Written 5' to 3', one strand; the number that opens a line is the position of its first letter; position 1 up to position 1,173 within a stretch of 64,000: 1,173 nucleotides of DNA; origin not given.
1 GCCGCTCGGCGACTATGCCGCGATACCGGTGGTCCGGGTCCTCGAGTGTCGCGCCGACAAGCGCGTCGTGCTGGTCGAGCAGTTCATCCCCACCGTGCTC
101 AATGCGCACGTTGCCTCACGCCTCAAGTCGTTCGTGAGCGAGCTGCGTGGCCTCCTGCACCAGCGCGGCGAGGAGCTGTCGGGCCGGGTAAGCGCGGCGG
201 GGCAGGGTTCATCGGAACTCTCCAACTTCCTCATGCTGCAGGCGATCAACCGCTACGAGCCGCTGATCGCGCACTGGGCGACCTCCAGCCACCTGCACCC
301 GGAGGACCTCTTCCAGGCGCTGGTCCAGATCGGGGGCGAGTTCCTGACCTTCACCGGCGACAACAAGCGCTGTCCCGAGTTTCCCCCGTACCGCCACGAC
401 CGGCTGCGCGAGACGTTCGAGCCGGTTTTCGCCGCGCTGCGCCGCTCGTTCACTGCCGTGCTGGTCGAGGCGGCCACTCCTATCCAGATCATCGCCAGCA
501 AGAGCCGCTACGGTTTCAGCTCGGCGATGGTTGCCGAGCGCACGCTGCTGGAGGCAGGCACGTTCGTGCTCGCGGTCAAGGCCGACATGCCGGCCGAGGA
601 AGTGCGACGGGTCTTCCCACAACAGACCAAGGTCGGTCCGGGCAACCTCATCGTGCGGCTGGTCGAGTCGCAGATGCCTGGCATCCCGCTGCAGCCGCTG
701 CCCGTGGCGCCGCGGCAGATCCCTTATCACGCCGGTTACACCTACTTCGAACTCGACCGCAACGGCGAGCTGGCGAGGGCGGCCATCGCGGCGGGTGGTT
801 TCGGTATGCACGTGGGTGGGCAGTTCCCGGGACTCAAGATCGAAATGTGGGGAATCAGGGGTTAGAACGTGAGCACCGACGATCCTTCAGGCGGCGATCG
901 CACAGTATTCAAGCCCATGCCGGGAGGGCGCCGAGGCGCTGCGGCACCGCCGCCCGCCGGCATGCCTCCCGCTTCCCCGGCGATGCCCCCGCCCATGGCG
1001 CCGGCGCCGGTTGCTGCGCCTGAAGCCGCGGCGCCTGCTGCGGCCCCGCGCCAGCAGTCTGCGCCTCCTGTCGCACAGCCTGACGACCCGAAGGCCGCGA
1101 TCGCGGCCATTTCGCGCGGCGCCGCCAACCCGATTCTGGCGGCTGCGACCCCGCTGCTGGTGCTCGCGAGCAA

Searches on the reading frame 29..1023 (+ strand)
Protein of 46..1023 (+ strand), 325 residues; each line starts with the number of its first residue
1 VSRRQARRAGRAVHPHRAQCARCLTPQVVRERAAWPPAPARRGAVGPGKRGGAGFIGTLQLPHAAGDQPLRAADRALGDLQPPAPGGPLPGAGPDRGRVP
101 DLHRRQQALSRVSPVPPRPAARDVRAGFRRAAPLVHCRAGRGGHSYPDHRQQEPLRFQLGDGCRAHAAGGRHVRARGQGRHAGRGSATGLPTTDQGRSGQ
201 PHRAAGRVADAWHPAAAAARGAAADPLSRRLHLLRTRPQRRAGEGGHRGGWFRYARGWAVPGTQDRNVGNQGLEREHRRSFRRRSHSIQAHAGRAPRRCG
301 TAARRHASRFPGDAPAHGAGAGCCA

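Call 3: search_protein_families(library=pfam, proteins=[window:46-1023:+])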
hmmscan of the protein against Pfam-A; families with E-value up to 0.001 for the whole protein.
window:46-1023:+ (325 aa): 0 families

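Call 28: search_protein_families(library=pfam, proteins=[window:29-865:+], max_evalue=0.001)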
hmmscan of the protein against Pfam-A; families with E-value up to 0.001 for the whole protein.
window:29-865:+ (278 aa): 1 family
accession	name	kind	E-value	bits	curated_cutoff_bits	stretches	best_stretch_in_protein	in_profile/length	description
PF05936.17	T6SS_VasE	-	2.7e-94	316.8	23.4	1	2-276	155-429/429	Bacterial Type VI secretion, VC_A0110, EvfL, ImpJ, VasE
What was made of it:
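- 29..865 (+): tssK, 5' end cut by the window start. Pfam T6SS_VasE, E = 2.7e-94, profile positions 155-429 (call 28).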
